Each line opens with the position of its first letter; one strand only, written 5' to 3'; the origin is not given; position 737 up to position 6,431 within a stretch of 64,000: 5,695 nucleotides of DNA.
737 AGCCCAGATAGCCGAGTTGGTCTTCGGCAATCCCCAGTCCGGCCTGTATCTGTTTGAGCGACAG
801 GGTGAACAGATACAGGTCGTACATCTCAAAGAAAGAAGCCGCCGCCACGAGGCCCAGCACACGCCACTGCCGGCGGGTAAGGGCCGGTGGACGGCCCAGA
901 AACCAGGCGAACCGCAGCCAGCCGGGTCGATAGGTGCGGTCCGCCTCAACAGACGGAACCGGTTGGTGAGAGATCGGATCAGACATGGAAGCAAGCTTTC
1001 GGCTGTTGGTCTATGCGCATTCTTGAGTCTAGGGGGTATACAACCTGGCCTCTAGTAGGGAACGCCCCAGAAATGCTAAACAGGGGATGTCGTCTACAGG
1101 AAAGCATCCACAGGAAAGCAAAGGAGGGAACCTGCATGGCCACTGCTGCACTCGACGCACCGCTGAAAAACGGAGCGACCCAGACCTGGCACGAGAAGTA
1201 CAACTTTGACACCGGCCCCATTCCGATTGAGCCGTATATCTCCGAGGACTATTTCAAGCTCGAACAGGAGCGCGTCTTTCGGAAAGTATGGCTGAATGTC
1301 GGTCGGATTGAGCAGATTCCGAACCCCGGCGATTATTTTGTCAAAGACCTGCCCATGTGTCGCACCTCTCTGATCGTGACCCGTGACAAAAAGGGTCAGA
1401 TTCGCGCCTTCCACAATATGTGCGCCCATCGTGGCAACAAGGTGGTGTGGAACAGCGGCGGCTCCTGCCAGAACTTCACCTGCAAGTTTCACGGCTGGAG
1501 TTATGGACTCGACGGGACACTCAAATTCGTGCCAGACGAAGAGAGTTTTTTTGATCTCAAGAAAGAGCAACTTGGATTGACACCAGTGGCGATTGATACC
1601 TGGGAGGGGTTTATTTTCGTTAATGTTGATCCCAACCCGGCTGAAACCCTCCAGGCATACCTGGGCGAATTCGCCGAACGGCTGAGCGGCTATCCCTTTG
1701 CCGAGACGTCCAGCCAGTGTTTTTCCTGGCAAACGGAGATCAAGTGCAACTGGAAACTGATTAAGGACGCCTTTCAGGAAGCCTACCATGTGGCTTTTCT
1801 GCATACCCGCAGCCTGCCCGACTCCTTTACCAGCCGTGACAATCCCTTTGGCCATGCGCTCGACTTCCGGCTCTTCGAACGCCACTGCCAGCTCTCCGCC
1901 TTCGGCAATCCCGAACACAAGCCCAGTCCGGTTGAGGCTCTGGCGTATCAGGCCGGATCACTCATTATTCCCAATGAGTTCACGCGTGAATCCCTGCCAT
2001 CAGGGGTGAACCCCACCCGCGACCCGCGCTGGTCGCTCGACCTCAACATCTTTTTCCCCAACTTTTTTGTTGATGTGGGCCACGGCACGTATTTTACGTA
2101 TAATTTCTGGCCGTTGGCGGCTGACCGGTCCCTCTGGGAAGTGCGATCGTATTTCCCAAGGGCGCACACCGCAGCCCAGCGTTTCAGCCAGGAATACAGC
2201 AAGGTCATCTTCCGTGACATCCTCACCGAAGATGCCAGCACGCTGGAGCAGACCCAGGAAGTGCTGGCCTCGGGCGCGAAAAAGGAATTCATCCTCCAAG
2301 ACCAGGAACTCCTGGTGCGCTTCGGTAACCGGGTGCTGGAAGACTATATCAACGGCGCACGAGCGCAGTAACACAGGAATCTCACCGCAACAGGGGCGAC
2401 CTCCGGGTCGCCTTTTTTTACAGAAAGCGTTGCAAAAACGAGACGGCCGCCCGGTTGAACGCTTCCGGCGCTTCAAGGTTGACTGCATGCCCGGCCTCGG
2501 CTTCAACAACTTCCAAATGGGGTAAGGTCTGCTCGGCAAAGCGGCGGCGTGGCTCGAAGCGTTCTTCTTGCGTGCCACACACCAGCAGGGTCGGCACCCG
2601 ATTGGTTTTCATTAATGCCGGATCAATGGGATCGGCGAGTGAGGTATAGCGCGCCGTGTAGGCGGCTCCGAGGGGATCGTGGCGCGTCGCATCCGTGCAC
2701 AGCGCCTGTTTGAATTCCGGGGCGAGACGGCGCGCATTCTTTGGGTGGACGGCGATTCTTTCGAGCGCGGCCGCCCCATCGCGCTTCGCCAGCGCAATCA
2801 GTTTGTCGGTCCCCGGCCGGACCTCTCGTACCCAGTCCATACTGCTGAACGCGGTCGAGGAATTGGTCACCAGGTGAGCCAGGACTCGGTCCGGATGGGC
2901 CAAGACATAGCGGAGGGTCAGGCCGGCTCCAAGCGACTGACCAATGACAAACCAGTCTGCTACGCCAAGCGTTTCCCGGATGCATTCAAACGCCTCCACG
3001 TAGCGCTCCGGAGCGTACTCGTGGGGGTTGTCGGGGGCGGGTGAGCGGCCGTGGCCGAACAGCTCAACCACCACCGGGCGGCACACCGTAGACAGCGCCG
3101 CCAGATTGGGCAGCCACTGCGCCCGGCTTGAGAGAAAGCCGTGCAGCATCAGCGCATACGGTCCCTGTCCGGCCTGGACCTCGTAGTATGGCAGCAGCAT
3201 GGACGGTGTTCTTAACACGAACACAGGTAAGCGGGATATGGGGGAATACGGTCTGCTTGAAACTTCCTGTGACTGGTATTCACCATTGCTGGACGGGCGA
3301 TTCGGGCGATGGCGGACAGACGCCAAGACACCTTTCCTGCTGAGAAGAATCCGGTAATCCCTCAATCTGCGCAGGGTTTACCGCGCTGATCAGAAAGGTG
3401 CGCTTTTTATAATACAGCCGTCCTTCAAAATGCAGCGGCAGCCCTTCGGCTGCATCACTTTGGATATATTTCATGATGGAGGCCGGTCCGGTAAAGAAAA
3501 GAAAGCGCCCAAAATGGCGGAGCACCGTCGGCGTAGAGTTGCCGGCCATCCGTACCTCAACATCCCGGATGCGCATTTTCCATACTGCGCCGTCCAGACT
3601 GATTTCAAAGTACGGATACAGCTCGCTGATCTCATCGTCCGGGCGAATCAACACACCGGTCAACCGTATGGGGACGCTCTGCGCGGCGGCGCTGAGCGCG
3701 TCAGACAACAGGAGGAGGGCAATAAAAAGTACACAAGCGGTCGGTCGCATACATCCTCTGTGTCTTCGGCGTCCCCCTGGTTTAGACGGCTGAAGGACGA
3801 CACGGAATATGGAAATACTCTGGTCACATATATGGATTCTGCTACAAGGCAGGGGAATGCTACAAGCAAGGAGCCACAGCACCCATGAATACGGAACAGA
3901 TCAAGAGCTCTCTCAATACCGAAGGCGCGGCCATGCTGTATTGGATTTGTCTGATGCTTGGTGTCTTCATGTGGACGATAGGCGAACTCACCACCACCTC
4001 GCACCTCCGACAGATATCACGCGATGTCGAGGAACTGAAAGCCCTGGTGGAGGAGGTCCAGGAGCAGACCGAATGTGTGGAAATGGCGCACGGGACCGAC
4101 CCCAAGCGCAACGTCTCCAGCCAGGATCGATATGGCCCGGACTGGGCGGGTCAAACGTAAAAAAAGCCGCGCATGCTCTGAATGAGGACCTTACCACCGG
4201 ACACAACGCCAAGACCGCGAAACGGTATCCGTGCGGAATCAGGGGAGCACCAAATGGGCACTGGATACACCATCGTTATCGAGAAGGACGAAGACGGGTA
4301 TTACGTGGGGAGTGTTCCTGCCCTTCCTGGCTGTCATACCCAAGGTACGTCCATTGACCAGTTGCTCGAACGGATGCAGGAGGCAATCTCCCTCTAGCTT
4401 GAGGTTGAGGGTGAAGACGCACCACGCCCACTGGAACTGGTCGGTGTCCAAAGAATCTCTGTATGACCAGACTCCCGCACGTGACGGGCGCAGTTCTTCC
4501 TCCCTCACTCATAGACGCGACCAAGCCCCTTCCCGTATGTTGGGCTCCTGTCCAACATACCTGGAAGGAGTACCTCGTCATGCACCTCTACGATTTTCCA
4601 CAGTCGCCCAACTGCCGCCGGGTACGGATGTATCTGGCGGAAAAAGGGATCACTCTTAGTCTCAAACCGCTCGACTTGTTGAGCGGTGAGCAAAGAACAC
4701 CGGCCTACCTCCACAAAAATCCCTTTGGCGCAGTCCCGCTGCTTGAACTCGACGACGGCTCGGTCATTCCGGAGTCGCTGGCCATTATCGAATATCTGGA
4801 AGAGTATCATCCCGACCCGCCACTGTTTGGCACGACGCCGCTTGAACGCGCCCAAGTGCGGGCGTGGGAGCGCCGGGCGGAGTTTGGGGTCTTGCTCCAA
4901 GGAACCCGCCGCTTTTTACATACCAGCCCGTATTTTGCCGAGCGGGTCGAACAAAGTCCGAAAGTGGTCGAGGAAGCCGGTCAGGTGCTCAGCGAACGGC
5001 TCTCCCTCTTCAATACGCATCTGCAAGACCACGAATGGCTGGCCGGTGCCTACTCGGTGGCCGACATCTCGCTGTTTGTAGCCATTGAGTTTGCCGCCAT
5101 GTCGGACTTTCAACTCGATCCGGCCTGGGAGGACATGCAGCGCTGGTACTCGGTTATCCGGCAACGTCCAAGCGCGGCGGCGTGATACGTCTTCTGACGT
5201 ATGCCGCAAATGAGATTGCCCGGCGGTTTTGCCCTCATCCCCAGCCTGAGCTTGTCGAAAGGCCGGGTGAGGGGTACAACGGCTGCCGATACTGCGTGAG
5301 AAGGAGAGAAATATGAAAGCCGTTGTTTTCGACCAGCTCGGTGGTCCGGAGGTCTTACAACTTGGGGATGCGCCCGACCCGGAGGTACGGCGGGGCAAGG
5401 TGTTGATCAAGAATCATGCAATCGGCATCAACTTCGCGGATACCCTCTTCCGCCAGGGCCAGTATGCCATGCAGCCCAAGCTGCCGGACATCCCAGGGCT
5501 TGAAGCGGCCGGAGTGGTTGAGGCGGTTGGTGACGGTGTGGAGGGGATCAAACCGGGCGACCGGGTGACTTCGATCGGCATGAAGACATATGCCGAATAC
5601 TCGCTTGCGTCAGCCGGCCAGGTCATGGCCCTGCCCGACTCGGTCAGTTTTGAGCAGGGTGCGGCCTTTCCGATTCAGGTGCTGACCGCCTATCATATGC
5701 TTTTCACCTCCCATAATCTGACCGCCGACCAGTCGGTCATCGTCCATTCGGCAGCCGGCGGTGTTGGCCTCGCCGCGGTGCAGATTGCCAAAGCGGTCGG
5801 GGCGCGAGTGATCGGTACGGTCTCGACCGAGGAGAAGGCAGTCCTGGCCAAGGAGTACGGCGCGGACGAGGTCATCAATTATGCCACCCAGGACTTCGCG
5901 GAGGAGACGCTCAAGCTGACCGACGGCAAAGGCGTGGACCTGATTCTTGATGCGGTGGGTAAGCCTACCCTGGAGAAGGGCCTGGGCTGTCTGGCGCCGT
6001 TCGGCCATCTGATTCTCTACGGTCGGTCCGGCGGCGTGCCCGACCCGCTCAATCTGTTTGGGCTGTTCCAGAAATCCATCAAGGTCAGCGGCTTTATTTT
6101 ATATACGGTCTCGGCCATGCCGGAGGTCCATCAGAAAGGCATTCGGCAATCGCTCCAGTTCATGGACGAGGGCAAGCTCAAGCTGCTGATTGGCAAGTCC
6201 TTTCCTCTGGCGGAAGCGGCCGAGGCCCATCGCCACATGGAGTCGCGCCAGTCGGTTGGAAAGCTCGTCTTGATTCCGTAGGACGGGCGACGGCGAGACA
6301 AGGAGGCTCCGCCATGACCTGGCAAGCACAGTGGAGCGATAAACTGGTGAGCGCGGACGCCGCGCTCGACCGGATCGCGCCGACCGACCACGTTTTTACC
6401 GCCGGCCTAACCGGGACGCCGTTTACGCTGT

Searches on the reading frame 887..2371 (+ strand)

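Call 37: search_protein_families(library=pfam, proteins=[window:887-2371:+], max_evalue=0.0001)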
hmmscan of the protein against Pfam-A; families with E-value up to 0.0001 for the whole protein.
window:887-2371:+ (494 aa): 2 families
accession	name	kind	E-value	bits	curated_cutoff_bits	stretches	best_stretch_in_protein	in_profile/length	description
PF00848.25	Ring_hydroxyl_A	-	1.9e-29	103.5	24.9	1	280-488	9-206/208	Ring hydroxylating alpha subunit (catalytic domain)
PF00355.32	Rieske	-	2.5e-15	56.6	20.3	1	135-220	2-83/88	Rieske [2Fe-2S] domain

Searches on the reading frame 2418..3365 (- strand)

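Call 37: search_protein_families(library=pfam, proteins=[window:2418-3365:-], max_evalue=0.0001)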
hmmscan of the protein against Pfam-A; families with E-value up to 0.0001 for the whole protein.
window:2418-3365:- (315 aa): 3 families
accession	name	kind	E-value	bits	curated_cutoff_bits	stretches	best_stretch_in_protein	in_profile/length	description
PF00561.26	Abhydrolase_1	-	3.4e-21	76.5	25.8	1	72-300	4-245/245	alpha/beta hydrolase fold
PF12697.13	Abhydrolase_6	-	2.3e-15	58.3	26.3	1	72-306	2-217/217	Alpha/beta hydrolase family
PF12146.15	Hydrolase_4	-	2.6e-05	24.1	27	1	104-272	41-207/239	Serine aminopeptidase, S33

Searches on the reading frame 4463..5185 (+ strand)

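Call 37: search_protein_families(library=pfam, proteins=[window:4463-5185:+], max_evalue=0.0001)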
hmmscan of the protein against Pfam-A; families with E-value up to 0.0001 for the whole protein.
window:4463-5185:+ (240 aa): 5 families
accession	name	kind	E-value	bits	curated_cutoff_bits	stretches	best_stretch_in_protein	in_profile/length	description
PF13417.12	GST_N_3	-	8.4e-21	74.5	22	1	42-120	1-75/75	Glutathione S-transferase, N-terminal domain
PF13409.12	GST_N_2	-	2.6e-18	66.8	25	1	48-114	2-69/70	Glutathione S-transferase, N-terminal domain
PF02798.26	GST_N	-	4.1e-15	56.3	20.9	1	39-113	2-75/76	Glutathione S-transferase, N-terminal domain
PF00043.30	GST_C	-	3.2e-06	27.7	20.7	1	155-236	11-93/93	Glutathione S-transferase, C-terminal domain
PF17172.10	GST_N_4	-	5.5e-05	24.2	30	0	83-137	26-79/99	Glutathione S-transferase N-terminal domain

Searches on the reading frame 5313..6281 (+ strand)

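Call 37: search_protein_families(library=pfam, proteins=[window:5313-6281:+], max_evalue=0.0001)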
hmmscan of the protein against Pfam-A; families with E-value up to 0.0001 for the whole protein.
window:5313-6281:+ (322 aa): 3 families
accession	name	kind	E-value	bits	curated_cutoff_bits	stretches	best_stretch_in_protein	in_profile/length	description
PF00107.32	ADH_zinc_N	-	2.8e-35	121.5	31.8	1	150-274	1-125/129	Zinc-binding dehydrogenase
PF13602.12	ADH_zinc_N_2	-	1.1e-29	104.4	27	1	183-320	2-134/134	Zinc-binding dehydrogenase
PF08240.17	ADH_N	-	1e-16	61.5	23.5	1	27-109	2-104/104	Alcohol dehydrogenase GroES-like domain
